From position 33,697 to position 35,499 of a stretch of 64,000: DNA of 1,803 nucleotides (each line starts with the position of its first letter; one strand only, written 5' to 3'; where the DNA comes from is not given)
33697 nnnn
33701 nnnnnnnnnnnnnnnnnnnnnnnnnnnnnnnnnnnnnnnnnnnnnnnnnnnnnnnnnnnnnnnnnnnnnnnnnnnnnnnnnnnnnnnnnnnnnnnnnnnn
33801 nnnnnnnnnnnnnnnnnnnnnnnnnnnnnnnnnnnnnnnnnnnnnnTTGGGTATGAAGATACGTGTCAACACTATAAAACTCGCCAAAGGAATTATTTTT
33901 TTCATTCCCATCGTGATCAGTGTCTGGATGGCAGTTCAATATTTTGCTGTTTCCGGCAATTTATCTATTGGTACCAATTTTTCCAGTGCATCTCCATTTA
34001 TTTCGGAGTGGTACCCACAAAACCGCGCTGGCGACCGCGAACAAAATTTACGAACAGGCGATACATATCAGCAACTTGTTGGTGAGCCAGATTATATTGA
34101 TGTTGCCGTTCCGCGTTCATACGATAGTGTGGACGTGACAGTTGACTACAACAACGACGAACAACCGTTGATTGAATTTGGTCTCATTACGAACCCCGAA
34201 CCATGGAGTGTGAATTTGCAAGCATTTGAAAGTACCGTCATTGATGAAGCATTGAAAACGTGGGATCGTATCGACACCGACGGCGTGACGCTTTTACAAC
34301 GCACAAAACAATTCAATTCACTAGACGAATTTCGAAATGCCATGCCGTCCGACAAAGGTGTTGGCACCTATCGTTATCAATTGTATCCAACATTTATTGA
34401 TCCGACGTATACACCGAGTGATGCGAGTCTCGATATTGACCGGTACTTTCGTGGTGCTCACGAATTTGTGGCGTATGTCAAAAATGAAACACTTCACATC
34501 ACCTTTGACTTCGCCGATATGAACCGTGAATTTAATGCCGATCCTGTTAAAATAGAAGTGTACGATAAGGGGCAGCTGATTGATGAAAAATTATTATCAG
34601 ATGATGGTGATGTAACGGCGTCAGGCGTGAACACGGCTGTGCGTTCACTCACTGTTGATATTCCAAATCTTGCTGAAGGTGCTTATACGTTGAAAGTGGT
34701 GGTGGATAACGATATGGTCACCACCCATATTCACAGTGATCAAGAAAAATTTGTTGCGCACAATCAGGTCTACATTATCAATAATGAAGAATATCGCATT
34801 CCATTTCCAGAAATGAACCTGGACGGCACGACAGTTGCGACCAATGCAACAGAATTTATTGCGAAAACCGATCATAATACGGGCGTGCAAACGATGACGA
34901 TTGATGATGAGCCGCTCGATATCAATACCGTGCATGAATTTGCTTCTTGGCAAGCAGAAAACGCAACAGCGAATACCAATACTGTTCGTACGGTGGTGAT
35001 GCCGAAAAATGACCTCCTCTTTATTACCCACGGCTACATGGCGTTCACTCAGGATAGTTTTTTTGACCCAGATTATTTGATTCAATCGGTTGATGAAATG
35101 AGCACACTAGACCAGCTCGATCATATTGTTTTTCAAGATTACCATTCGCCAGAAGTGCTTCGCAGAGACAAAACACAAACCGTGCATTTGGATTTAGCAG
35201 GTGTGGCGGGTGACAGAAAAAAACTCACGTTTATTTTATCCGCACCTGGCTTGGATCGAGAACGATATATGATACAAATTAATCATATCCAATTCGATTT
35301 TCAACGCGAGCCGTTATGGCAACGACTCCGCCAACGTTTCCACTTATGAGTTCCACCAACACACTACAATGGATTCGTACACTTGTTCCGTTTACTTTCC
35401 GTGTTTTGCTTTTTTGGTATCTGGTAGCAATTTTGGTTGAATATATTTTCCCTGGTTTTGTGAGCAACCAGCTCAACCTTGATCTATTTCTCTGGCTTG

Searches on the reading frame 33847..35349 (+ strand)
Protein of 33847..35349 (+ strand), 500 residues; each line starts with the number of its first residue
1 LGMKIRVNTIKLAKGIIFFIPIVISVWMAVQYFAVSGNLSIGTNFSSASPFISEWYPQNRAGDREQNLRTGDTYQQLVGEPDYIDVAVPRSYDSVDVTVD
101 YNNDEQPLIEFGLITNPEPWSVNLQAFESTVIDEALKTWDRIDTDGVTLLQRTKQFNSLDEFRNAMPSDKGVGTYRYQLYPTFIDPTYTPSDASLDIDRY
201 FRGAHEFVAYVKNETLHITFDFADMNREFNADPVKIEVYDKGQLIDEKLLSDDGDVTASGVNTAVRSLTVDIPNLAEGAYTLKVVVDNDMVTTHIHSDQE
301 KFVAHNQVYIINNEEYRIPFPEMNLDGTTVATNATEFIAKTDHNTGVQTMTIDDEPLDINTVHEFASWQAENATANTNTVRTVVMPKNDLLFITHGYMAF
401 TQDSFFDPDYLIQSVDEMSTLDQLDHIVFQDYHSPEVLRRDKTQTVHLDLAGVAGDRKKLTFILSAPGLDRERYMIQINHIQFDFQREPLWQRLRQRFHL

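Call 12: search_protein_families(library=pfam, proteins=[window:33847-35349:+], max_evalue=0.001)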
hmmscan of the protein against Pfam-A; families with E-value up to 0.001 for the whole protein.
window:33847-35349:+ (500 aa): 0 families

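Call 52: search_protein_families(library=pfam, proteins=[window:33847-35349:+], max_evalue=10)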
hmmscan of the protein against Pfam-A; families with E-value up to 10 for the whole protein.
window:33847-35349:+ (500 aa): 1 family
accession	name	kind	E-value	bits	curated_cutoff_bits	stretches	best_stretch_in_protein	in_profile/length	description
PF18962.6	Por_Secre_tail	-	0.13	13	27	1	226-292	15-70/75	Secretion system C-terminal sorting domain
